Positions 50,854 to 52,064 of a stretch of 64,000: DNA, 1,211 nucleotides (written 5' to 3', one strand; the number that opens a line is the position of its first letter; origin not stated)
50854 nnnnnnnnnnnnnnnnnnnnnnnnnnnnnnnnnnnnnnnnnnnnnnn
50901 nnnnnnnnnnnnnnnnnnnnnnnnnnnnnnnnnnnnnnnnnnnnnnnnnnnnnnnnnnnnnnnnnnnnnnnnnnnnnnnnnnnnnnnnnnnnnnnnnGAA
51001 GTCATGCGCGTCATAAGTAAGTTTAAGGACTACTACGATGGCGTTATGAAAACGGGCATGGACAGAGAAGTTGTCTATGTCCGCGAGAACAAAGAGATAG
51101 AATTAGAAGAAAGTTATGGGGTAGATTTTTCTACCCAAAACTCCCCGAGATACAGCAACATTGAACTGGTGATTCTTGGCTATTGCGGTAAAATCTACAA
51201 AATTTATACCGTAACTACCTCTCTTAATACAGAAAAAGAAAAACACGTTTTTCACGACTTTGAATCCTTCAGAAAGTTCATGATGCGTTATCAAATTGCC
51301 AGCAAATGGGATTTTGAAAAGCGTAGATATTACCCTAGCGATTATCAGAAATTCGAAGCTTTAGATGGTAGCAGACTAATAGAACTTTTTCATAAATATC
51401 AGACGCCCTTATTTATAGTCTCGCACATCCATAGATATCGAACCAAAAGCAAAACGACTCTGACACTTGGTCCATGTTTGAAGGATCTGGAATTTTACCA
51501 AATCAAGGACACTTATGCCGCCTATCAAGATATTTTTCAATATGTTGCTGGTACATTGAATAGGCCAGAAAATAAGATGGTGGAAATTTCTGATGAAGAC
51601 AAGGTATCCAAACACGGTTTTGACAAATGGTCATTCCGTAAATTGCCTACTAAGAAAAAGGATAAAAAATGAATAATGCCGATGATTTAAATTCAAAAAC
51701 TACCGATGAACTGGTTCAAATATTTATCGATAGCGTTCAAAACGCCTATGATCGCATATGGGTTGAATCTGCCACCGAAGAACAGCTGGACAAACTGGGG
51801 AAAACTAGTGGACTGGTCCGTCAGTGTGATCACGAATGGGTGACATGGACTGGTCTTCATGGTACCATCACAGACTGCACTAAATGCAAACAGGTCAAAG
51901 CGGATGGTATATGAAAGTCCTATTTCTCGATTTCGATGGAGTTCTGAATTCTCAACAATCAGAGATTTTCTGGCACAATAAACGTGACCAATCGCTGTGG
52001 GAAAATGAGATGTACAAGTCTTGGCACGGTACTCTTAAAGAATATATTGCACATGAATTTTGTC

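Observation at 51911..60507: Expanded RNA-repair gene neighbourhood: Pnkp + Rnl1 plus NTase, SLOG protein, metallophosphoesterase and three small HAD phosphatases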

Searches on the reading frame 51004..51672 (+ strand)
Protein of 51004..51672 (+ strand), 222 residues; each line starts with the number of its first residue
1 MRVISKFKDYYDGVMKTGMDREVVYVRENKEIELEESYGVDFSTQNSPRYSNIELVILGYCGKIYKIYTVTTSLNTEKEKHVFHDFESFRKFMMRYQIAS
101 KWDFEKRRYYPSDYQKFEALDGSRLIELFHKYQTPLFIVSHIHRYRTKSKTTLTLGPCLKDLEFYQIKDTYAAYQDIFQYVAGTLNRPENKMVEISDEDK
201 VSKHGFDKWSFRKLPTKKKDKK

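Call 71: search_protein_families(library=pfam, proteins=[window:51004-51672:+], max_evalue=0.05)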
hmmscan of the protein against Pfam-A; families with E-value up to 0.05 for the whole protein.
window:51004-51672:+ (222 aa): 0 families

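Call 72: search_protein_families(library=phrogs, proteins=[window:51004-51672:+], max_evalue=0.01)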
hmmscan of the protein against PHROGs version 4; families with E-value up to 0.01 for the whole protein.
window:51004-51672:+ (222 aa): 1 family
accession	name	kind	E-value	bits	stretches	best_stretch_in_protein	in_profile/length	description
phrog_4243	-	unknown function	4.6e-25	90.2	1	1-214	1-230/232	-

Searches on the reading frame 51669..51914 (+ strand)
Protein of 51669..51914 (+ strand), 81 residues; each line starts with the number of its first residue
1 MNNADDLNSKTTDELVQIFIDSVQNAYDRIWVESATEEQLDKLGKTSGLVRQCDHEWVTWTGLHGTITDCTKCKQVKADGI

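Call 71: search_protein_families(library=pfam, proteins=[window:51669-51914:+], max_evalue=0.05)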
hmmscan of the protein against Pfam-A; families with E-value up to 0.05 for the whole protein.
window:51669-51914:+ (81 aa): 0 families

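Call 72: search_protein_families(library=phrogs, proteins=[window:51669-51914:+], max_evalue=0.01)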
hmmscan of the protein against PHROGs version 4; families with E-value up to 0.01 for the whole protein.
window:51669-51914:+ (81 aa): 1 family
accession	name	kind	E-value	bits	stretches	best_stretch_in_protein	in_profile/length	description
phrog_7696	-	unknown function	0.0063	17.3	1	50-78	26-56/78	-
